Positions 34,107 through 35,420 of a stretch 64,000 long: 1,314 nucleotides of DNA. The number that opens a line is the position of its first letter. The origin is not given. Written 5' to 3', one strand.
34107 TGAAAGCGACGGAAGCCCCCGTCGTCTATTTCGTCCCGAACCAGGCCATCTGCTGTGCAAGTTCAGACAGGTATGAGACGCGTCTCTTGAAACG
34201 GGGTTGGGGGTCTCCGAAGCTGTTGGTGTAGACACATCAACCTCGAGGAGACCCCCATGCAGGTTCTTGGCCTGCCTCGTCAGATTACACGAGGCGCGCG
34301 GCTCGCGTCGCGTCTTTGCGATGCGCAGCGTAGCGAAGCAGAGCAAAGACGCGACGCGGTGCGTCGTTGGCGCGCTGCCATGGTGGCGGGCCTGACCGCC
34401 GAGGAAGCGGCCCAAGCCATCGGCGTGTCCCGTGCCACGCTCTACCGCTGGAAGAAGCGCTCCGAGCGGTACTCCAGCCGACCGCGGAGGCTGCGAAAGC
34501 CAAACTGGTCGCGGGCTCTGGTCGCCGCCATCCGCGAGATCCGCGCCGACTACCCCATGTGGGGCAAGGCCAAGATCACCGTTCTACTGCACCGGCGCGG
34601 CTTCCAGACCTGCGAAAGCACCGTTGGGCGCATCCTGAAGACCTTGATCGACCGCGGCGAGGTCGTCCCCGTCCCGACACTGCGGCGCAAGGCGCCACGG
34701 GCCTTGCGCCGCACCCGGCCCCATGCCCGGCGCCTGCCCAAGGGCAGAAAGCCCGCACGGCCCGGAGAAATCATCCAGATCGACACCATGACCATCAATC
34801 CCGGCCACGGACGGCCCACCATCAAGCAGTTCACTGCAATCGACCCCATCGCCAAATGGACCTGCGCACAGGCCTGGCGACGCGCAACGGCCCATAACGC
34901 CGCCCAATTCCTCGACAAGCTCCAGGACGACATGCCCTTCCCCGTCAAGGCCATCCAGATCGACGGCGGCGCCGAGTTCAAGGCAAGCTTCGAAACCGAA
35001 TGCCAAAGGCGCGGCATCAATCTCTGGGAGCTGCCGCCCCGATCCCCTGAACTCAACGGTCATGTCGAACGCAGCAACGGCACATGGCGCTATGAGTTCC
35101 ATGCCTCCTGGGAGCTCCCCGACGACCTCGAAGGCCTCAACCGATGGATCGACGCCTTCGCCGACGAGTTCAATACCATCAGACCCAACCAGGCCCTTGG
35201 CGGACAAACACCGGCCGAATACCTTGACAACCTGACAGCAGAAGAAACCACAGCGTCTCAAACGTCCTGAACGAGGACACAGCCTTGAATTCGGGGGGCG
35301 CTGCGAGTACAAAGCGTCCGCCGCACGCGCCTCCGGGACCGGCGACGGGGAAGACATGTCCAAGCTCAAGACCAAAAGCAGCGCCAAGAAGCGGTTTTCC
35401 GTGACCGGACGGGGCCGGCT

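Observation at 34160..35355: IS481-family element occupies the position where infC normally precedes rpmI-rplT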

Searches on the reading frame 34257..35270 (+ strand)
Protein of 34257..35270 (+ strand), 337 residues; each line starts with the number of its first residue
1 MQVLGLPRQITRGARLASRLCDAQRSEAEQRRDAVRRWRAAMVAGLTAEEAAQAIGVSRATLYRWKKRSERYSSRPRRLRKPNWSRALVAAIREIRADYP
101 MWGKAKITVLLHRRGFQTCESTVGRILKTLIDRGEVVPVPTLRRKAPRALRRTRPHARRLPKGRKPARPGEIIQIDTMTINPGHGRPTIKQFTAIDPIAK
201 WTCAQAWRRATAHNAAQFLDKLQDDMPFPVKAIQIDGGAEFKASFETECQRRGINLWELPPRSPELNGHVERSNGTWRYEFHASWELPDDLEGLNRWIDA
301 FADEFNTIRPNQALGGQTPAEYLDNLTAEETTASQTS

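Call 3: search_protein_families(library=pfam, proteins=[window:34257-35270:+])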
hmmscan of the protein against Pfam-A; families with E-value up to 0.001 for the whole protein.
window:34257-35270:+ (337 aa): 9 families
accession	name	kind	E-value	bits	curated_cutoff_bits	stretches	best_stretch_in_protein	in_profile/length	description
PF13683.12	rve_3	-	6.5e-12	45.5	26.5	1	254-319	3-67/67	Integrase core domain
PF13384.12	HTH_23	-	6.2e-07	29.5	24.6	1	29-70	5-42/50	Homeodomain-like domain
PF13565.12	HTH_32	-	6.4e-07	30.3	33.7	1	61-127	1-73/73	Homeodomain-like domain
PF00665.32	rve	-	3e-06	27.9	32.6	1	167-255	2-93/102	Integrase core domain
PF01527.26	HTH_Tnp_1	-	1.6e-05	25.4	24.1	1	28-86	9-58/75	Transposase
PF20432.4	Xre-like-HTH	-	5.4e-05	23.9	25.8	1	44-70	22-46/63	Antitoxin Xre-like helix-turn-helix domain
PF13518.12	HTH_28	-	8.4e-05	23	25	1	39-73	10-40/52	Helix-turn-helix domain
PF13551.12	HTH_29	-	0.00017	22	28.1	1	42-70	8-37/64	Winged helix-turn helix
PF01381.28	HTH_3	-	0.00064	20.1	23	0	44-67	8-31/55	Helix-turn-helix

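Call 8: find_encoding_contigs(protein=window:34257-35270:+, flank=5000, max_places=10)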
Protein window:34257-35270:+ (337 aa): no gene with exactly this product is on record in the collection.

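Call 10: search_protein_families(library=ncbifam, proteins=[window:34257-35270:+], max_evalue=0.01)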
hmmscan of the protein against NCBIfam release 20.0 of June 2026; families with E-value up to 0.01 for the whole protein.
window:34257-35270:+ (337 aa): 9 families
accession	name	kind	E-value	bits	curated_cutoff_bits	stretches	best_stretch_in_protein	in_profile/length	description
NF033577.2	transpos_IS481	equivalog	4.4e-51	174.1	224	1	43-322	11-283/284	IS481 family transposase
NF033516.0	transpos_IS3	equivalog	1.6e-25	90.2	160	1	35-322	91-368/369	IS3 family transposase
NF033545.0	transpos_IS630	equivalog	3e-15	56.5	100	2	43-130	9-108/299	IS630 family transposase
NF033546.1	transpos_IS21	equivalog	3.5e-09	36.6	160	1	41-323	4-282/294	IS21 family transposase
NF033563.0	transpos_IS30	equivalog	2.1e-05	24.4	80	1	193-279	152-238/267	IS30 family transposase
NF006918.0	PRK09409.1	subfamily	0.00065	19.4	597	0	235-326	197-288/301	IS2 transposase TnpB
NF049845.1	Xre_ParS_antitoxin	subfamily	0.0011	19.1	90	0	43-71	13-41/112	type II RES/Xre toxin-antitoxin system antitoxin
NF033594.2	transpos_ISNCY_2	equivalog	0.0018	17.5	250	0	43-177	8-134/368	ISNCY family transposase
TIGR01764.1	excise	domain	0.0091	16.3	28.8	0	46-65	2-21/49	excisionase family DNA-binding protein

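Call 21: find_homologous_proteins(query=window:34257-35270:+, max_evalue=1e-30)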
Query window:34257-35270:+ (337 aa): 1993 proteins with E <= 1e-30 among 8000 candidates; the best 120 are listed.
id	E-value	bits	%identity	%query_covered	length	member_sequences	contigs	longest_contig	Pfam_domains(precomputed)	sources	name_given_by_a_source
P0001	1.3e-224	762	100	100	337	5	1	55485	PF00665.33,PF13384.13,PF01527.27,PF13683.13,PF13565.13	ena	-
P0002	1.1e-173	595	79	98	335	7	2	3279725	PF00665.33,PF13384.13,PF13683.13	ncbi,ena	-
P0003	1.8e-159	548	72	100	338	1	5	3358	PF13384.13,PF13683.13,PF13565.13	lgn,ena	-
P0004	3.9e-159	547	72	100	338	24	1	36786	PF13384.13,PF13683.13,PF13565.13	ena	-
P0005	2.5e-156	538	70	100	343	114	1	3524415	PF00665.33,PF13384.13,PF09339.17,PF13683.13,PF13565.13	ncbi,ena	-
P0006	2.3e-153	528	67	99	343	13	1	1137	PF13384.13,PF13551.13,PF13518.13,PF13683.13,PF13565.13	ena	-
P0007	1.7e-152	525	70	100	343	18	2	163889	PF13384.13,PF09339.17,PF13683.13,PF13565.13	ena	-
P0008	1.1e-150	519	68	98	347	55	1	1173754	PF00665.33,PF13384.13,PF13518.13,PF13683.13,PF13565.13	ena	-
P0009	1.1e-149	516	69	98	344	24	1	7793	PF13384.13,PF13551.13,PF13518.13,PF13683.13,PF13565.13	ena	-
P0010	1.4e-149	516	68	99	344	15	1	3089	PF00665.33,PF13384.13,PF13551.13,PF13518.13,PF13683.13,PF13565.13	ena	-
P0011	1.6e-149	516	67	99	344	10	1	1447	PF12728.14,PF13384.13,PF13551.13,PF13518.13,PF13683.13,PF13565.13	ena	-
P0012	4.6e-149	514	70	100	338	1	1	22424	PF12728.14,PF00665.33,PF13384.13,PF13518.13,PF13683.13,PF13565.13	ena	-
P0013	1.9e-143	496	66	100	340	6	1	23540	PF00665.33,PF13384.13,PF13683.13,PF13565.13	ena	-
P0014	1.0e-142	493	69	93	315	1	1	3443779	PF12728.14,PF13384.13,PF13683.13,PF13565.13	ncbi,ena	-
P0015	4.1e-142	491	70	91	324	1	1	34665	PF13683.13,PF13565.13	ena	-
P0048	9.6e-113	395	57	100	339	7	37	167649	PF13384.13,PF09339.17,PF13683.13,PF13565.13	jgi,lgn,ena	jgi:putative transposase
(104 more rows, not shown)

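Call 22: list_cluster_members(proteins=[P0001])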
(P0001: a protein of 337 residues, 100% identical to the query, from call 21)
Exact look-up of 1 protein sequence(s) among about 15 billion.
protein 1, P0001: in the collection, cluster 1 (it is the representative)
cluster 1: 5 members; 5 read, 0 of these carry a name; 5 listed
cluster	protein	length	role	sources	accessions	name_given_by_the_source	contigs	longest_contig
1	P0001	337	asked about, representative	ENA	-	-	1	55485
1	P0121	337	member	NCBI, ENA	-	-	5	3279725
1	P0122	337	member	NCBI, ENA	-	-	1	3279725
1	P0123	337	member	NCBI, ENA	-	-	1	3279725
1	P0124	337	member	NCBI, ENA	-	-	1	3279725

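Call 24: find_encoding_contigs(protein=P0121, flank=6000, max_places=10)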
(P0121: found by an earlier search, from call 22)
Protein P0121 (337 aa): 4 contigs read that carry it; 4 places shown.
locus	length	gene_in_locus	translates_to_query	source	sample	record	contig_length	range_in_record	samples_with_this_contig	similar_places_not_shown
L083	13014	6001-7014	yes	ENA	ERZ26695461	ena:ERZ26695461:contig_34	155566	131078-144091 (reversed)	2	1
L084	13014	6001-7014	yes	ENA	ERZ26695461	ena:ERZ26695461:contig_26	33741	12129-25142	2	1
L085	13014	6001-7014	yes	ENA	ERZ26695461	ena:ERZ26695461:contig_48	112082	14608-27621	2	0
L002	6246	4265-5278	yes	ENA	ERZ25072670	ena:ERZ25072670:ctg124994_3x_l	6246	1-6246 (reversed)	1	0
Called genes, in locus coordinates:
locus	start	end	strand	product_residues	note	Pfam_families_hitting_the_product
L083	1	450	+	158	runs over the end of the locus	PF01967:MoaC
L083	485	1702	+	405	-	PF03453:MoeA_N, PF00994:MoCF_biosynth, PF03454:MoeA_C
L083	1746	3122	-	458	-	PF03972:MmgE_PrpD_N, PF19305:MmgE_PrpD_C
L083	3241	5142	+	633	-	PF16177:ACAS_N, PF00501:AMP-binding, PF13193:AMP-binding_C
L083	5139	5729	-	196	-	PF02441:Flavoprotein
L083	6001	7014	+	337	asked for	PF01527:HTH_Tnp_1 (faint), PF13384:HTH_23 (weak), PF13565:HTH_32 (weak), PF00665:rve (weak), PF13683:rve_3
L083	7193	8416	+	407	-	PF01070:FMN_dh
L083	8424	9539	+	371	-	PF01571:GCV_T, PF08669:GCV_T_C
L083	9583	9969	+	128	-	PF01597:GCV_H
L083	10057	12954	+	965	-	PF02347:GDC-P, PF21478:GcvP2_C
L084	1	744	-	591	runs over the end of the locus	PF13177:DNA_pol3_delta2, PF13604:AAA_30 (faint), PF00004:AAA, PF13173:AAA_14 (faint), PF13401:AAA_22 (weak), PF22608:DNAX_ATPase_lid, PF12169:DNA_pol3_gamma3, PF12362:DUF3646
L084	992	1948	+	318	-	PF09296:NUDIX-like (weak), PF09297:Zn_ribbon_NUD, PF00293:NUDIX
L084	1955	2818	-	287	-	PF00800:PDT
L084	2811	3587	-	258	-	PF02348:CTP_transf_3, PF12804:NTP_transf_3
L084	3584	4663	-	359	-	PF00296:Bac_luciferase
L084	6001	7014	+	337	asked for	PF01527:HTH_Tnp_1 (faint), PF13384:HTH_23 (weak), PF13565:HTH_32 (weak), PF00665:rve (weak), PF13683:rve_3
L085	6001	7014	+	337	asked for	PF01527:HTH_Tnp_1 (faint), PF13384:HTH_23 (weak), PF13565:HTH_32 (weak), PF00665:rve (weak), PF13683:rve_3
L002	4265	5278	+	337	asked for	PF01527:HTH_Tnp_1 (faint), PF13384:HTH_23 (weak), PF13565:HTH_32 (weak), PF00665:rve (weak), PF13683:rve_3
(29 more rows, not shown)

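Call 32: find_encoding_contigs(protein=P0002, flank=4000, max_places=6)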
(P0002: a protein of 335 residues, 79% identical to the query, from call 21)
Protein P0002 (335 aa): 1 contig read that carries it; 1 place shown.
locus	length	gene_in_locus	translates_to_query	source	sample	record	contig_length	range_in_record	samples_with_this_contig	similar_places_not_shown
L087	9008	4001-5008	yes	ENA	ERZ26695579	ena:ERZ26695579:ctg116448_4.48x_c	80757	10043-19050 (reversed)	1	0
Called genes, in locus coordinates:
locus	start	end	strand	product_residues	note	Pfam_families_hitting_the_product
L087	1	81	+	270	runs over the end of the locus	PF08751:TrwC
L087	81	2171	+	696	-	PF22232:TraI_hel_assoc_N (faint), PF13604:AAA_30, PF01443:Viral_helicase1 (faint), PF13245:AAA_19, PF13538:UvrD_C_2 (weak)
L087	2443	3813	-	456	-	PF13701:DDE_Tnp_1_4, PF01609:DDE_Tnp_1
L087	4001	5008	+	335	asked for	PF13384:HTH_23 (weak), PF00665:rve, PF13683:rve_3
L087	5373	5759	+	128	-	PF01936:NYN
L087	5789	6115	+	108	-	PF13744:HTH_37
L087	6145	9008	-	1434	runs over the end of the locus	PF02384:N6_Mtase (weak), PF20473:MmeI_Mtase (weak), PF07669:Eco57I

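Call 37: find_related_loci(query=A4, collection=metagenome_contigs, flank=1500)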
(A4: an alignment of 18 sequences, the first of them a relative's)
Query A4 (337 aa) in metagenome_contigs; peptide patterns used: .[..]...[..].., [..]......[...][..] (x = any residue, [..] = any of these).
600 stretches matched a pattern (row limit reached: there are more); 536 encode a relative of the query (tblastn E <= 1e-3); the best 80 are kept; 80 distinct loci.
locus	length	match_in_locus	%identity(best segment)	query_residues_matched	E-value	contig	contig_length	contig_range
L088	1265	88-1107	56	1-337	5e-126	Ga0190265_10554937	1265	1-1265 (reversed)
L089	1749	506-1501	56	1-328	1e-119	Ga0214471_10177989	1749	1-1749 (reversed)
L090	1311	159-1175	55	1-335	4e-121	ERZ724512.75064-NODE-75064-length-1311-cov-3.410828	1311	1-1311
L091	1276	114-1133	53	1-337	2e-120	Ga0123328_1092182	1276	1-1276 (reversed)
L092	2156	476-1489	55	1-335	1e-113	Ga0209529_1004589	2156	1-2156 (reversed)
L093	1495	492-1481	54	1-329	6e-116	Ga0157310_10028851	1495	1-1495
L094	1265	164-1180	53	1-337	6e-117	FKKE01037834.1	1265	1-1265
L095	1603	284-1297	53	1-337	4e-114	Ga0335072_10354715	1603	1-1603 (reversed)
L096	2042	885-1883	57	1-334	3e-112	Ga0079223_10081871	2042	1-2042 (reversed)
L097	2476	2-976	55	17-337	2e-106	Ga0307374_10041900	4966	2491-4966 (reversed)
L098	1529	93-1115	54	1-337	6e-113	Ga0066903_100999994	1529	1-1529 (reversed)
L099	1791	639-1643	55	1-335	5e-111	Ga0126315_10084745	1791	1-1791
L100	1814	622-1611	55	1-327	1e-110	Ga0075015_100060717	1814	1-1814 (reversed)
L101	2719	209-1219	55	1-335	6e-104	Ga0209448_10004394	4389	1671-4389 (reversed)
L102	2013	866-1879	52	1-337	3e-106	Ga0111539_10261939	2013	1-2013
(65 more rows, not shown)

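Call 53: search_dna_similar(query=window:34257-35270:+, collection=plasmids, mode=protein, max_rows=40, max_evalue=1e-40)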
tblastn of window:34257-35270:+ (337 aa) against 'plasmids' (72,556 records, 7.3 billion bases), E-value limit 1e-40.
Records with a match: 9; places in all: 16; records where one place covers at least 80% of the query: 6.
Best place of each record, by identity: <60% 9.
By first word of the organism name: Thermus 7; Allomeiothermus 1; Meiothermus 1.
By predicted mobility (MOB-suite, as given by PLSDB): non-mobilizable 9.
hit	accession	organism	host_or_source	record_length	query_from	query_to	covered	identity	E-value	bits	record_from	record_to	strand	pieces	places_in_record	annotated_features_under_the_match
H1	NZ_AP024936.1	Thermus thermophilus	-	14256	1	335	99%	38.7%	5e-53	194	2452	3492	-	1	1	integrase core domain-containing protein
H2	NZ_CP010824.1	Thermus aquaticus Y51MC23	-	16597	1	335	99%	38.7%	5e-53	194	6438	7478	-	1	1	integrase core domain-containing protein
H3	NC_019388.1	Thermus oshimai JL-2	-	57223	1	335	99%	38.7%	5e-53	194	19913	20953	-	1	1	integrase core domain-containing protein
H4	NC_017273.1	Thermus thermophilus SG0.5JP17-16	-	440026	1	335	95%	39.4%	2e-42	198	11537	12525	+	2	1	none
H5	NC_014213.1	Allomeiothermus silvanus DSM 9946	hot spring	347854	1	329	98%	37.9%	1e-53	196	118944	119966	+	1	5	integrase core domain-containing protein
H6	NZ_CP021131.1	Meiothermus taiwanensis WR-220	-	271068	49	326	82%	39.4%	5e-53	194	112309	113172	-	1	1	none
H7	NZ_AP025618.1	Thermus thermophilus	-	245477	76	329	75%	42.2%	3e-51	189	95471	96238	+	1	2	none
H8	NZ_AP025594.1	Thermus brockianus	-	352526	76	329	75%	41.9%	5e-50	186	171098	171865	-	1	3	none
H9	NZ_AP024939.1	Thermus thermophilus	-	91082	76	329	75%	41.9%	5e-50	186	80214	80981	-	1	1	none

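Call 54: get_annotated_region(hit=H5, flank=800)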
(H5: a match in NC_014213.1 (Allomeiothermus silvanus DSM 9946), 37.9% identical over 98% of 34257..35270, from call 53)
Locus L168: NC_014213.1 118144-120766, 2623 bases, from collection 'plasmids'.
description: Allomeiothermus silvanus DSM 9946 plasmid pMESIL01, complete sequence
organism: Allomeiothermus silvanus DSM 9946 (NCBI taxid 526227)
taxonomy: Bacteria; Deinococcota; Deinococci; Thermales; Thermaceae; Allomeiothermus; Allomeiothermus silvanus; Allomeiothermus silvanus DSM 9946
host: -; source: hot spring; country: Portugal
typing (MOB-suite, as given by PLSDB): non-mobilizable; replicon rep_cluster_1013
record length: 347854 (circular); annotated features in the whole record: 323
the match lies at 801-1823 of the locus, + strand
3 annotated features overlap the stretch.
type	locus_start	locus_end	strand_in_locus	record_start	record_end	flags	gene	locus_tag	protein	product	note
CDS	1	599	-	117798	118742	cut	-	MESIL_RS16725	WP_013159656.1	hypothetical protein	-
CDS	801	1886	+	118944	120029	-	-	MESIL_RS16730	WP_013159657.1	integrase core domain-containing protein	GO:0015074 - DNA integration [Evidence IEA]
CDS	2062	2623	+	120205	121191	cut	-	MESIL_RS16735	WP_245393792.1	extracellular solute-binding protein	-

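Call 55: get_annotated_region(hit=H1, flank=800)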
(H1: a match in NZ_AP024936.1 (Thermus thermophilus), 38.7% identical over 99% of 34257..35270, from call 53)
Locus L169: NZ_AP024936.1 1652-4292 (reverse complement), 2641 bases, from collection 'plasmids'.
description: Thermus thermophilus strain AA3-7 plasmid pAA3-7d, complete sequence
organism: Thermus thermophilus (NCBI taxid 274)
taxonomy: Bacteria; Deinococcota; Deinococci; Thermales; Thermaceae; Thermus; Thermus thermophilus
host: -; source: -; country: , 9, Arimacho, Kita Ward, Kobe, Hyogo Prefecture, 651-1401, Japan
typing (MOB-suite, as given by PLSDB): non-mobilizable; replicon rep_cluster_1779
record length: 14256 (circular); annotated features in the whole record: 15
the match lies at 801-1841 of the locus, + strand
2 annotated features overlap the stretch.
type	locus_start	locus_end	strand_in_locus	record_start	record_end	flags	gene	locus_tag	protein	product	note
CDS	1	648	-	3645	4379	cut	-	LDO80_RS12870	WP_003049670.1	hypothetical protein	-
CDS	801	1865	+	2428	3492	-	-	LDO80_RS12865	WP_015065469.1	integrase core domain-containing protein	GO:0015074 - DNA integration [Evidence IEA]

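Call 56: get_annotated_region(hit=H3, flank=800)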
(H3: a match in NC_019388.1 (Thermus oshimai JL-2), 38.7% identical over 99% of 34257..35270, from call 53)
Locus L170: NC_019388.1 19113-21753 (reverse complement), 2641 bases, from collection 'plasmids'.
description: Thermus oshimai JL-2 plasmid pTHEOS02, complete sequence
organism: Thermus oshimai JL-2 (NCBI taxid 751945)
taxonomy: Bacteria; Deinococcota; Deinococci; Thermales; Thermaceae; Thermus; Thermus oshimai; Thermus oshimai JL-2
host: -; source: -; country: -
typing (MOB-suite, as given by PLSDB): non-mobilizable; replicon rep_cluster_1113,rep_cluster_1779
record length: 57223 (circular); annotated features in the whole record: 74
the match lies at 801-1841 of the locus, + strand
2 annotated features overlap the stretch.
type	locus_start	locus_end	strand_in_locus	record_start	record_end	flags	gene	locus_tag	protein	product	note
CDS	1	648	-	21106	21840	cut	-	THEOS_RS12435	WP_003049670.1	hypothetical protein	-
CDS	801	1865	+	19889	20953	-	-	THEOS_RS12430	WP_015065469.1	integrase core domain-containing protein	GO:0015074 - DNA integration [Evidence IEA]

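Call 67: find_encoding_contigs(protein=P0122, flank=5000, max_places=6)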
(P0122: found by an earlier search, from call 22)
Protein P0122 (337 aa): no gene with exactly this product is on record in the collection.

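Call 68: find_encoding_contigs(protein=P0124, flank=5000, max_places=6)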
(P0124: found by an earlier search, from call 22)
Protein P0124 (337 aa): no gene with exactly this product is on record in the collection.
